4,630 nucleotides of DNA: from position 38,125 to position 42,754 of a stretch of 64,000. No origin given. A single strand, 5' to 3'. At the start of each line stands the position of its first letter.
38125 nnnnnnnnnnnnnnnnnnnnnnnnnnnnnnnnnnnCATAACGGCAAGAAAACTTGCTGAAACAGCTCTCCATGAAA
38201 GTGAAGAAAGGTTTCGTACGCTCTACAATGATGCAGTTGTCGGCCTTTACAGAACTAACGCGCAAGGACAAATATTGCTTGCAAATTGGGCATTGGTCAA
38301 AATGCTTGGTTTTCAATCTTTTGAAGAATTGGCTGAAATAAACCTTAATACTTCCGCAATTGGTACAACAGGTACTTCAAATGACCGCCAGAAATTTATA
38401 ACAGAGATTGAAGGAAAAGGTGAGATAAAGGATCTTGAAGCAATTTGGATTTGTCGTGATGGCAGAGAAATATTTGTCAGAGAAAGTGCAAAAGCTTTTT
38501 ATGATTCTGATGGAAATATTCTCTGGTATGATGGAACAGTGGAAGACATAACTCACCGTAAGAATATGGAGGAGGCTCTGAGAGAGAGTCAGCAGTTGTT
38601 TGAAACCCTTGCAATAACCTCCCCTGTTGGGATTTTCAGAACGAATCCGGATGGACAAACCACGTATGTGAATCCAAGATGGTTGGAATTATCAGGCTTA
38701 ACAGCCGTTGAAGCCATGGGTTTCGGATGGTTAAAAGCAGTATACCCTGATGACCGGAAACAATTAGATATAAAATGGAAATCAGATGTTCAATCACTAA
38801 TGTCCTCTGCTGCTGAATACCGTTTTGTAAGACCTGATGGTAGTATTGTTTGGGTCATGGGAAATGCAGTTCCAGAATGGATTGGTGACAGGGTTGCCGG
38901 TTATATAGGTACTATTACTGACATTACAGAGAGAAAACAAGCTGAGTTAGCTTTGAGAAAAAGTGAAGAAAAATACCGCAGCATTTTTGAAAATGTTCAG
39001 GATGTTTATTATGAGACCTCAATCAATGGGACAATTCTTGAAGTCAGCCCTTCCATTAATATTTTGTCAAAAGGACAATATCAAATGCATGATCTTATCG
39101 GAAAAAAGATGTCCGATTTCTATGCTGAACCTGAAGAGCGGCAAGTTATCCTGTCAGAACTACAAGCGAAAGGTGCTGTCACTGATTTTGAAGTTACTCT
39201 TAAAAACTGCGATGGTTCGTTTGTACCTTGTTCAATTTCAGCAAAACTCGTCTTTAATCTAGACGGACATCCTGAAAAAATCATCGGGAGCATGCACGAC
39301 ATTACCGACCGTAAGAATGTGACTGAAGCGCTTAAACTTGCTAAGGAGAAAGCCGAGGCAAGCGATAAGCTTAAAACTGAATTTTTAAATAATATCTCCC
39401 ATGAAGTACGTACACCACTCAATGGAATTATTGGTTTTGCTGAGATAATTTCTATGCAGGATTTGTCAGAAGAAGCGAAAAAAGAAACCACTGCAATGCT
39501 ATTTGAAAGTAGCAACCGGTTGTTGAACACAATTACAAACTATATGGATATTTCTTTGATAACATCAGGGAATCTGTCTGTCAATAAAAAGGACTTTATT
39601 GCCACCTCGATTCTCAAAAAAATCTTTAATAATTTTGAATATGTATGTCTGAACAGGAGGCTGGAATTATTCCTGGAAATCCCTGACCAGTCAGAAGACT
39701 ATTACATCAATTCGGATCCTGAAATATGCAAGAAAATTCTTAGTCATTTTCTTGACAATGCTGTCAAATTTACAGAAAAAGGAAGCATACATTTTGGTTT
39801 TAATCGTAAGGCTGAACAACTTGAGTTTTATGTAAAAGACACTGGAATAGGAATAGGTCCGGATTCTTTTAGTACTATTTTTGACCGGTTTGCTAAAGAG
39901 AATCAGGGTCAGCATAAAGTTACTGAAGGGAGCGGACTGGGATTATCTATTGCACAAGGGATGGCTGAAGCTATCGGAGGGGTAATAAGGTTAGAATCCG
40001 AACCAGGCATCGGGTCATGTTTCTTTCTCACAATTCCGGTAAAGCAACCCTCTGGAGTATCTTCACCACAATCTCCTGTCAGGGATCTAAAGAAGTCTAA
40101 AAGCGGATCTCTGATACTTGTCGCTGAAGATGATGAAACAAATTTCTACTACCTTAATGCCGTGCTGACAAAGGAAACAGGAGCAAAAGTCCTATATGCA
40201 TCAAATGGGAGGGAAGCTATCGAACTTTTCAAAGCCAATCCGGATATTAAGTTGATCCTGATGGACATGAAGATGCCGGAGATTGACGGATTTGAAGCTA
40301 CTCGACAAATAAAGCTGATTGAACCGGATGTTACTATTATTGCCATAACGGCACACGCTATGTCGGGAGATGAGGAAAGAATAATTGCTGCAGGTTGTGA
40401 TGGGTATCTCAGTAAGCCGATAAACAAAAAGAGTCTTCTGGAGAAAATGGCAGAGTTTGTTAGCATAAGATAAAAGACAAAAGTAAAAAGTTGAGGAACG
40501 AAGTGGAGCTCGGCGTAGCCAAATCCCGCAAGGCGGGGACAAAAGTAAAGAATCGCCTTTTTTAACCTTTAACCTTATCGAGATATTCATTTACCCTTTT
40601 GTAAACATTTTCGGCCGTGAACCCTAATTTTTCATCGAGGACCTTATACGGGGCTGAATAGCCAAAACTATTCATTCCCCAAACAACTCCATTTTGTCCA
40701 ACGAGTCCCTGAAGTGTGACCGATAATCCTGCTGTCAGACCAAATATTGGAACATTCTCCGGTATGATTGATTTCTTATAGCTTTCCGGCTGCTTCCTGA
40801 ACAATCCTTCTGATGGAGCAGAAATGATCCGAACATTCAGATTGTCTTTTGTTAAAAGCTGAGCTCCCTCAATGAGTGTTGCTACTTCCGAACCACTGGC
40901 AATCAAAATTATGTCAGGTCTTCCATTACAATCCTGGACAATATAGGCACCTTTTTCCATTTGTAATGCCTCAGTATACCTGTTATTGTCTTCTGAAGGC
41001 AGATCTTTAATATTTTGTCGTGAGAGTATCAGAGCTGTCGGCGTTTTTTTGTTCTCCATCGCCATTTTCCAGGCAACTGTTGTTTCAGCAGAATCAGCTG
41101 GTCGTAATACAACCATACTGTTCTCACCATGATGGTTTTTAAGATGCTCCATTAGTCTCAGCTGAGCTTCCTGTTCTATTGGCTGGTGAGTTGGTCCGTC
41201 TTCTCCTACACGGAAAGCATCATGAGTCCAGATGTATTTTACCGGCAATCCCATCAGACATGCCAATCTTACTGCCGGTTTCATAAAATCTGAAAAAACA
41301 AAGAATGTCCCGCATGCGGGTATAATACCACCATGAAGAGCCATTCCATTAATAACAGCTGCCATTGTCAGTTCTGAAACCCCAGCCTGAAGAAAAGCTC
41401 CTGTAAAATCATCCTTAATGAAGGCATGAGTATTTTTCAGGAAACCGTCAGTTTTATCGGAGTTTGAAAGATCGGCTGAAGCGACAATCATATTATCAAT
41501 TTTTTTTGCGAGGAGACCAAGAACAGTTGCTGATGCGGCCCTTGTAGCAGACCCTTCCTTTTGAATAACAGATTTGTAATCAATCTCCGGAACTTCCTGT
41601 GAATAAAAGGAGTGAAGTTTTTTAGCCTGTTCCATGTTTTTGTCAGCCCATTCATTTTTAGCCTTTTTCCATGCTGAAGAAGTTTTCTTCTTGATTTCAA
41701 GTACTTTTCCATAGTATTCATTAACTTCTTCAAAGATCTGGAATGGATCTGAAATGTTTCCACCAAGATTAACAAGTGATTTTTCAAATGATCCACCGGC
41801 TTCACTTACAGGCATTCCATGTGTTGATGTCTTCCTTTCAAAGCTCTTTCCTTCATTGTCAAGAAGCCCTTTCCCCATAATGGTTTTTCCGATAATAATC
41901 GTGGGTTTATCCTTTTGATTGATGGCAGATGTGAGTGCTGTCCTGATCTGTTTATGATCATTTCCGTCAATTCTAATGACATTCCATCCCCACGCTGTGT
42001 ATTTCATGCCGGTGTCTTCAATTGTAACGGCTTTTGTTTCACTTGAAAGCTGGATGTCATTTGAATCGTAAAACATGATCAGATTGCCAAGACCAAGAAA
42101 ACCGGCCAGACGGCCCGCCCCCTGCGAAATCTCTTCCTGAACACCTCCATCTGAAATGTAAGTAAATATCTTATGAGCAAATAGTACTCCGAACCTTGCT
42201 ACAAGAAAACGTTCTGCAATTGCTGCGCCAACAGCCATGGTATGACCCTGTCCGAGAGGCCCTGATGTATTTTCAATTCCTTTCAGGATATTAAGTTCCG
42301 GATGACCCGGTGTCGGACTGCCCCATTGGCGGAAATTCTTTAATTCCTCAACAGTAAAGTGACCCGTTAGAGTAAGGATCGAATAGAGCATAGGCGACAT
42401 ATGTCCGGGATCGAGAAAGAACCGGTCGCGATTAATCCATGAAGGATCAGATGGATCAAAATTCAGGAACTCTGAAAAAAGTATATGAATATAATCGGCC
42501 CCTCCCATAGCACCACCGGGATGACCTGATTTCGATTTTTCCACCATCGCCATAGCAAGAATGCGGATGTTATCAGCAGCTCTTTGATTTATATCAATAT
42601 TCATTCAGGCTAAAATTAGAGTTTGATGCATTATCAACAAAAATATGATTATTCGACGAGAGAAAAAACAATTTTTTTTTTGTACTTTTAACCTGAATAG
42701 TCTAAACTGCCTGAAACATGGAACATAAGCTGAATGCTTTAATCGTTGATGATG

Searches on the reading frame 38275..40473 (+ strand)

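Call 42: search_protein_families(library=pfam, proteins=[window:38275-40473:+], max_evalue=0.00001)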
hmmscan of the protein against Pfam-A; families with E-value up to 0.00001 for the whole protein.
window:38275-40473:+ (732 aa): 8 families
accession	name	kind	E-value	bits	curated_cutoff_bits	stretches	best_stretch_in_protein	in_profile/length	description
PF13426.13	PAS_9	-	4.2e-30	104.5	27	2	117-219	1-103/103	PAS domain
PF00989.32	PAS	-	1.5e-25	89.8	22.6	2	232-343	1-113/113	PAS fold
PF00072.30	Response_reg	-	5.7e-25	88.1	30.2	1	614-724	1-109/111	Response regulator receiver domain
PF02518.31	HATPase_c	-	1.9e-21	77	26.4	1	481-590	2-110/111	Histidine kinase-, DNA gyrase B-, and HSP90-like ATPase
PF08447.18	PAS_3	-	1.3e-20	73.8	25.6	1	130-200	2-74/89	PAS fold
PF08448.16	PAS_4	-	2.1e-14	54.1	23.1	1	116-222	4-110/110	PAS fold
PF00512.31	HisKA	-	1.3e-13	51.2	26.9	1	367-432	2-66/66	His Kinase A (phospho-acceptor) domain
PF13188.13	PAS_8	-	1.3e-07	31.7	21.8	0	108-153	2-46/65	PAS domain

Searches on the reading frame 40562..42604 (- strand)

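Call 42: search_protein_families(library=pfam, proteins=[window:40562-42604:-], max_evalue=0.00001)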
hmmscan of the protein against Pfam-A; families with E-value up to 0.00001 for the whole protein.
window:40562-42604:- (680 aa): 4 families
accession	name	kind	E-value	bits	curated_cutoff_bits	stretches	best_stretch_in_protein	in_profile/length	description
PF00456.26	Transketolase_N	-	9.3e-90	301.4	22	1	6-339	2-334/334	Transketolase, thiamine diphosphate binding domain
PF02779.29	Transket_pyr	-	1e-41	142.9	27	1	353-532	4-172/174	Transketolase, pyrimidine binding domain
PF22613.1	Transketolase_C_1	-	1.5e-31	109.3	27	1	552-663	1-113/113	Transketolase-like TK C-terminal domain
PF02780.25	Transketolase_C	-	9.6e-08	32.4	25.9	1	562-667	9-124/124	Transketolase, C-terminal domain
